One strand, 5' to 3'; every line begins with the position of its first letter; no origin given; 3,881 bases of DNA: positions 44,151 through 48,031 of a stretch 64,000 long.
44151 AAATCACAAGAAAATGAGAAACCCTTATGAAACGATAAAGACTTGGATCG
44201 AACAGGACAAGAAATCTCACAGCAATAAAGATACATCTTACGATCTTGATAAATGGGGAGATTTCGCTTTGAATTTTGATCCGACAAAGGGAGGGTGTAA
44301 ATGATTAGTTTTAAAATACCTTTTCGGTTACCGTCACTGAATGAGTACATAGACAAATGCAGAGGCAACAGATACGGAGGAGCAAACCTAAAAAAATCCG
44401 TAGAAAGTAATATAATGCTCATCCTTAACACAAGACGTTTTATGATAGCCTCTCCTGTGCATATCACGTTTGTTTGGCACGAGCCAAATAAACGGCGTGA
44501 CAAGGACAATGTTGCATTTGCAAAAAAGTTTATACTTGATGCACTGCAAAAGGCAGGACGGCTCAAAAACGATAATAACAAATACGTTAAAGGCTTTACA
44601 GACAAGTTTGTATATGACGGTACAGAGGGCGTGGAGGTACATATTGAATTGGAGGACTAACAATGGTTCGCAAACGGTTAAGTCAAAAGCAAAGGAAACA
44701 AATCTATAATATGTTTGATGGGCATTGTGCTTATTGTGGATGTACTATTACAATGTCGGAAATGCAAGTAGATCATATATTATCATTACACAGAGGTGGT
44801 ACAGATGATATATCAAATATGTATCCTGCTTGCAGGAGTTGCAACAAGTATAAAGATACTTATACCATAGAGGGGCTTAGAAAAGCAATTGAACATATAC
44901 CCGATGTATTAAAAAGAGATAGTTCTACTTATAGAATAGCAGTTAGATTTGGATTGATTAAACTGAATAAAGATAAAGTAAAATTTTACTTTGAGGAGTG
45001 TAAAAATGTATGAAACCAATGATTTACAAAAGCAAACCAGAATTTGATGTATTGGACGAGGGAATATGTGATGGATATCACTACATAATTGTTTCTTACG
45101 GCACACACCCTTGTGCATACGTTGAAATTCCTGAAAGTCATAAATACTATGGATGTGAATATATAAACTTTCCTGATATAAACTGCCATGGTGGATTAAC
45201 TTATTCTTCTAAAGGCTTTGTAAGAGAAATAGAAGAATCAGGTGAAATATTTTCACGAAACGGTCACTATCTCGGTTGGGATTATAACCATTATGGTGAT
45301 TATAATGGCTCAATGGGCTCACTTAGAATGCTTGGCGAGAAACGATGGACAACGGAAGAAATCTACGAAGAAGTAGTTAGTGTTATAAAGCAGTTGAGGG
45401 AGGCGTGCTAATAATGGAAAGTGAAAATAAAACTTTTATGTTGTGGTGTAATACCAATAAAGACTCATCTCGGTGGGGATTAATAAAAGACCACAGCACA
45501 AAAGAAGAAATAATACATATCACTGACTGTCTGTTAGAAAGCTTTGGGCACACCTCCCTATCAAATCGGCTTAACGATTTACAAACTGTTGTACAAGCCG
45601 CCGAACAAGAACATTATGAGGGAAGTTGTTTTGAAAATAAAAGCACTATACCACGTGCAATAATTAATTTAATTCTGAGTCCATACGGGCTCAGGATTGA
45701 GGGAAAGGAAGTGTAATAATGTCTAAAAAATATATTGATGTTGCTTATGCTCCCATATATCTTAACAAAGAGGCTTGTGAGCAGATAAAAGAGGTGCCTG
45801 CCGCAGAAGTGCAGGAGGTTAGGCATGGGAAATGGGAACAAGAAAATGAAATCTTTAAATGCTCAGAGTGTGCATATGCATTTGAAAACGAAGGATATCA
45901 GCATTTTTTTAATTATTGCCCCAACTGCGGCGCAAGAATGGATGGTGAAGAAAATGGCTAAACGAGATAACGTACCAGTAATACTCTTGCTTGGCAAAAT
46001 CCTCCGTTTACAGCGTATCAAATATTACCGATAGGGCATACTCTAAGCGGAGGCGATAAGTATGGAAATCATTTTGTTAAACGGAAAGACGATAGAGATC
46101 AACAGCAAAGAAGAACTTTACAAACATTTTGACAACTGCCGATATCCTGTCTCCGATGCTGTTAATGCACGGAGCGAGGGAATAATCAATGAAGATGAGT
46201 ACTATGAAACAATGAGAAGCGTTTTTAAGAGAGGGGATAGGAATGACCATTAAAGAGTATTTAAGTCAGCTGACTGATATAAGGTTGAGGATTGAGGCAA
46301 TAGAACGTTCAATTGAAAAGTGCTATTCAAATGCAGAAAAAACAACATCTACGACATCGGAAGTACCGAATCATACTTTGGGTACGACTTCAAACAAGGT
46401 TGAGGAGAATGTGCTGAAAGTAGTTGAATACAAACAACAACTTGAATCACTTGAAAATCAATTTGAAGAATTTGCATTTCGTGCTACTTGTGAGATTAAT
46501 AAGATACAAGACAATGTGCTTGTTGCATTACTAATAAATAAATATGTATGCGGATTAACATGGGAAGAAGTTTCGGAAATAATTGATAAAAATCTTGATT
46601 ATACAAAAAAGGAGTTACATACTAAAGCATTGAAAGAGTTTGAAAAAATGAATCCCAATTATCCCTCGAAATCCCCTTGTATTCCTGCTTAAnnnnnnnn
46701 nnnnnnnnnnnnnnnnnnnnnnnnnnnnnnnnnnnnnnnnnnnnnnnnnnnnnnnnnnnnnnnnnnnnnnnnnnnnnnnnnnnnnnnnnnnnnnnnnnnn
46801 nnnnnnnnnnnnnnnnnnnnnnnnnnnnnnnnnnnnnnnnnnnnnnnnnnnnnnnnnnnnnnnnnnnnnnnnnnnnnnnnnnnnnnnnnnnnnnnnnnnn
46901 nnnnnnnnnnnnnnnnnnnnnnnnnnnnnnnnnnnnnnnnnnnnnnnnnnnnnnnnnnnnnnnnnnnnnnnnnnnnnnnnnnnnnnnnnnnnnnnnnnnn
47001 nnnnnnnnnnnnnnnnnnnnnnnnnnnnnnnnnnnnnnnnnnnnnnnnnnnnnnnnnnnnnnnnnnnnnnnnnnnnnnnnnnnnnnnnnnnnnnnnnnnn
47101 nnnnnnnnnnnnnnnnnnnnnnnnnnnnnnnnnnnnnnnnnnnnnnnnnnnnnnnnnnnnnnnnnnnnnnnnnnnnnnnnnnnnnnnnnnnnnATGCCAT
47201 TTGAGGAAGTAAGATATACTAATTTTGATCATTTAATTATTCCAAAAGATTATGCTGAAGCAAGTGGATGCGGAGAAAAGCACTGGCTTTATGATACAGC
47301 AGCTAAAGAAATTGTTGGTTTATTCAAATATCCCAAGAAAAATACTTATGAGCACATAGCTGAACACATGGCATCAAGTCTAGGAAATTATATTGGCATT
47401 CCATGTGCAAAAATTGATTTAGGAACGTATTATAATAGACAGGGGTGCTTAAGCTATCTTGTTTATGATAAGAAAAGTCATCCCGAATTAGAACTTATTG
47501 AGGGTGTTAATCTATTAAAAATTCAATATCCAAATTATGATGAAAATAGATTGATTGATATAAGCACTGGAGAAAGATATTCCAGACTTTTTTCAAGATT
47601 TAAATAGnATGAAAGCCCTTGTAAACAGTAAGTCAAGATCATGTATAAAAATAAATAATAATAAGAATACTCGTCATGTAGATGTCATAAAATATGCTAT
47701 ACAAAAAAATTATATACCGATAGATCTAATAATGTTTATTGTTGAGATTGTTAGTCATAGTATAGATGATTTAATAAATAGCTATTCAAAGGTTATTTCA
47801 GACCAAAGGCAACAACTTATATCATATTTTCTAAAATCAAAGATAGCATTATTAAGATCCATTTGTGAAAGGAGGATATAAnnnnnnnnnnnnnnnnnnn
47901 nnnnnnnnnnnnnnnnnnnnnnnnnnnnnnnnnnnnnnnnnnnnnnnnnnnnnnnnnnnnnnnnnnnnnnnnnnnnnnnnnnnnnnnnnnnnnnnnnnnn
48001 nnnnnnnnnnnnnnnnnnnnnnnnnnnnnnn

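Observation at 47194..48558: AT-rich three-gene island between the late regulator and terS encoding HipA-like pseudokinase pieces and a HipA-N-like/HIRAN fusion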

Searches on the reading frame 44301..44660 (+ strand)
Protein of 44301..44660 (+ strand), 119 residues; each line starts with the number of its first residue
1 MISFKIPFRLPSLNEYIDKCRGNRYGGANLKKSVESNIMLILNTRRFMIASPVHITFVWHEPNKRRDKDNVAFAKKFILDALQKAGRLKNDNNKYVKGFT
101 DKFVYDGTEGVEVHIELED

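Call 49: search_protein_families(library=phrogs, proteins=[window:44301-44660:+], max_evalue=0.001)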
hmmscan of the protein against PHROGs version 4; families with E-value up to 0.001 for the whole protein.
window:44301-44660:+ (119 aa): 6 families
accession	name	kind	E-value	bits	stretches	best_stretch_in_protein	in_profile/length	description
phrog_1682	-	DNA, RNA and nucleotide metabolism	1.8e-33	117.4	1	3-116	30-143/387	RusA-like Holliday junction resolvase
phrog_34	-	DNA, RNA and nucleotide metabolism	2.7e-12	47.9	1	1-116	74-192/259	RusA-like Holliday junction resolvase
phrog_11573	-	unknown function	4.1e-05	24.8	1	22-117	18-109/110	-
phrog_1532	-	unknown function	0.00021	22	1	49-92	6-47/80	-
phrog_21721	-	DNA, RNA and nucleotide metabolism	0.00058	20.4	1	56-114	65-125/265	RusA-like Holliday junction resolvase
phrog_33948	-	unknown function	0.00073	19.9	1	29-100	36-107/280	-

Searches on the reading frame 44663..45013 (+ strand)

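Call 49: search_protein_families(library=phrogs, proteins=[window:44663-45013:+], max_evalue=0.001)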
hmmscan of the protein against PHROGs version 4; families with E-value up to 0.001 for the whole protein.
window:44663-45013:+ (116 aa): 23 families
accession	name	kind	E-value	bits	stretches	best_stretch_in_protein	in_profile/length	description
phrog_2118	-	DNA, RNA and nucleotide metabolism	5.1e-40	138.9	1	3-114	160-271/301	HNH endonuclease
phrog_2214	-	DNA, RNA and nucleotide metabolism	3.1e-14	53.9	1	5-71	179-243/429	HNH endonuclease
phrog_5718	-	DNA, RNA and nucleotide metabolism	3.5e-13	50.3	1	6-88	115-197/394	HNH endonuclease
phrog_589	-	DNA, RNA and nucleotide metabolism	1.1e-12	49.1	1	8-64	80-138/179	HNH endonuclease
phrog_338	-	DNA, RNA and nucleotide metabolism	5.5e-11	43.4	1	7-64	190-259/340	HNH endonuclease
phrog_6050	-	DNA, RNA and nucleotide metabolism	9.5e-11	42.1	1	8-83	300-375/402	HNH endonuclease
phrog_1035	-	DNA, RNA and nucleotide metabolism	1.5e-10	42.4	1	7-77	147-223/271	endonuclease VII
phrog_333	-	DNA, RNA and nucleotide metabolism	2.1e-10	41.9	1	5-64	16-78/138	HNH endonuclease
phrog_1271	-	DNA, RNA and nucleotide metabolism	2.6e-10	41.2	1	7-74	254-325/361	HNH endonuclease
phrog_7785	-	DNA, RNA and nucleotide metabolism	2.8e-10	41.3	1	4-67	55-114/147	HNH endonuclease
phrog_144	-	DNA, RNA and nucleotide metabolism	1.1e-09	39.2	1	8-74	73-142/175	HNH endonuclease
phrog_14314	-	DNA, RNA and nucleotide metabolism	2.7e-09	38.7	1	18-68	15-65/252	HNH endonuclease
phrog_8660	-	DNA, RNA and nucleotide metabolism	8.9e-09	36.7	1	7-68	112-181/196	HNH endonuclease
phrog_16986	-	unknown function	7.7e-08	33.2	1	3-65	4-66/248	-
phrog_16726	-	DNA, RNA and nucleotide metabolism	8.6e-08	33.2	1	8-67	82-143/308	HNH endonuclease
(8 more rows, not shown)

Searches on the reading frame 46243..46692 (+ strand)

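Call 49: search_protein_families(library=phrogs, proteins=[window:46243-46692:+], max_evalue=0.001)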
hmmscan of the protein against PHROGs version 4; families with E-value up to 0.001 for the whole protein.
window:46243-46692:+ (149 aa): 1 family
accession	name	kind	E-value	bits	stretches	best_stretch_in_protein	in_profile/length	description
phrog_36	-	transcription regulation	4e-14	53.7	1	1-136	54-186/220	transcriptional regulator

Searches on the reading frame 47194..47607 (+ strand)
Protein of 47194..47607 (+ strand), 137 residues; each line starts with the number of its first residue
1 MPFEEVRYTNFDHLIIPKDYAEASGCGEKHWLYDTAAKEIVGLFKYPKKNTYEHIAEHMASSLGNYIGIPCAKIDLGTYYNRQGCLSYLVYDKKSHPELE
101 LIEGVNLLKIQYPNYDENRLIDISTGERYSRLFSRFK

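Call 4: search_protein_families(library=pfam, proteins=[window:47194-47607:+], max_evalue=10)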
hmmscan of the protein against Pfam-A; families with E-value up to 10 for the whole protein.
window:47194-47607:+ (137 aa): 0 families

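Call 5: search_protein_families(library=padloc, proteins=[window:47194-47607:+], max_evalue=10)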
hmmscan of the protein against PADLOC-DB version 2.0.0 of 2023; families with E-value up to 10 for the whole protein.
window:47194-47607:+ (137 aa): 7 families
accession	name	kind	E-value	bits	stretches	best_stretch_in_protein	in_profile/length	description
PDLC04339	PDC-M03A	-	2.5e-34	117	1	9-130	3-120/293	-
PDLC04340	PDC-M03A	-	1.5e-18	65.3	1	21-121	15-110/280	-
PDLC04344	PDC-M03A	-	4.1e-15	54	1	19-120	16-111/305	-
PDLC04342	PDC-M03A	-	1.1e-13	49.4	1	18-118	14-114/299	-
PDLC04345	PDC-M03A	-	1.8e-13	48.4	1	22-121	16-116/302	-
PDLC04343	PDC-M03A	-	1.9e-05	21.8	1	19-91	86-157/370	-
PDLC04341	PDC-M03A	-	0.035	11.5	1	23-120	18-106/294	-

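Call 9: find_homologous_proteins(query=window:47194-47607:+)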
Query window:47194-47607:+ (137 aa): 2 proteins with E <= 0.001 among 3 candidates.
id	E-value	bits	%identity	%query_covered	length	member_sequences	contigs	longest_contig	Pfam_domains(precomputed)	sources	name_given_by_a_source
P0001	1.1e-89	315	100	100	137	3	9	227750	-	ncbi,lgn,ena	-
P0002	2.1e-54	201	78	82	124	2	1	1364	-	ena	-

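Call 49: search_protein_families(library=phrogs, proteins=[window:47194-47607:+], max_evalue=0.001)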
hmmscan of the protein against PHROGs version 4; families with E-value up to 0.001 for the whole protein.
window:47194-47607:+ (137 aa): 1 family
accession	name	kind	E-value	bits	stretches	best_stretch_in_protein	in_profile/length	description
phrog_8728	-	unknown function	1.6e-19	71.1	1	11-118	5-108/307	-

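Call 68: search_protein_families(library=padloc, proteins=[P0124], max_evalue=0.001)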
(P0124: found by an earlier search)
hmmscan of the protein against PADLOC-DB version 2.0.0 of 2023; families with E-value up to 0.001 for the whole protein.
P0124 (298 aa): 8 families
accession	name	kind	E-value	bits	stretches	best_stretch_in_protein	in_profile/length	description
PDLC04339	PDC-M03A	-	2.3e-87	291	1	9-295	3-289/293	-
PDLC04340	PDC-M03A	-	2.7e-56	189.1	1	21-295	15-277/280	-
PDLC04344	PDC-M03A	-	4.4e-31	106.5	1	19-284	16-292/305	-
PDLC04342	PDC-M03A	-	5.5e-30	102.9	1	18-283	14-286/299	-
PDLC04345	PDC-M03A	-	6.8e-25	85.9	1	22-269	16-273/302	-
PDLC04343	PDC-M03A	-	1.4e-11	42.1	1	19-291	86-367/370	-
PDLC04341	PDC-M03A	-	2.2e-07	28.6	1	152-193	154-196/294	-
PDLC04337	PDC-M03A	-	3.4e-06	24.8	1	151-265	94-215/250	-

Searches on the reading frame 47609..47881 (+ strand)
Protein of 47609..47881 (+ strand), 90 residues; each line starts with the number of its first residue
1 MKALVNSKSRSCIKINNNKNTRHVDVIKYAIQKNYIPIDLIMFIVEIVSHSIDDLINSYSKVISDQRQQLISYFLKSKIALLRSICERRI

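Call 4: search_protein_families(library=pfam, proteins=[window:47609-47881:+], max_evalue=10)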
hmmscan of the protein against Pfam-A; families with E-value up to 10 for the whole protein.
window:47609-47881:+ (90 aa): 1 family
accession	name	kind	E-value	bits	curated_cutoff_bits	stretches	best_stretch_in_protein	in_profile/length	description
PF04845.19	PurA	-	0.088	12.6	25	1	7-70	12-75/219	PurA ssDNA and RNA-binding protein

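Call 5: search_protein_families(library=padloc, proteins=[window:47609-47881:+], max_evalue=10)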
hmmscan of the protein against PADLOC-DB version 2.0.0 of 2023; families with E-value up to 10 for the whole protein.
window:47609-47881:+ (90 aa): 2 families
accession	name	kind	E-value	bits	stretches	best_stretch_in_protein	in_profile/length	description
PDLC04339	PDC-M03A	-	3.3e-14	50.9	1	2-87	199-289/293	-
PDLC04340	PDC-M03A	-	0.00017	19.2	1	7-87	195-277/280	-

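Call 49: search_protein_families(library=phrogs, proteins=[window:47609-47881:+], max_evalue=0.001)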
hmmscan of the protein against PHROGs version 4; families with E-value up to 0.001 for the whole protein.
window:47609-47881:+ (90 aa): 1 family
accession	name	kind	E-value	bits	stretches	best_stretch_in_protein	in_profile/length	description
phrog_8728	-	unknown function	7e-06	26.3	1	3-83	219-303/307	-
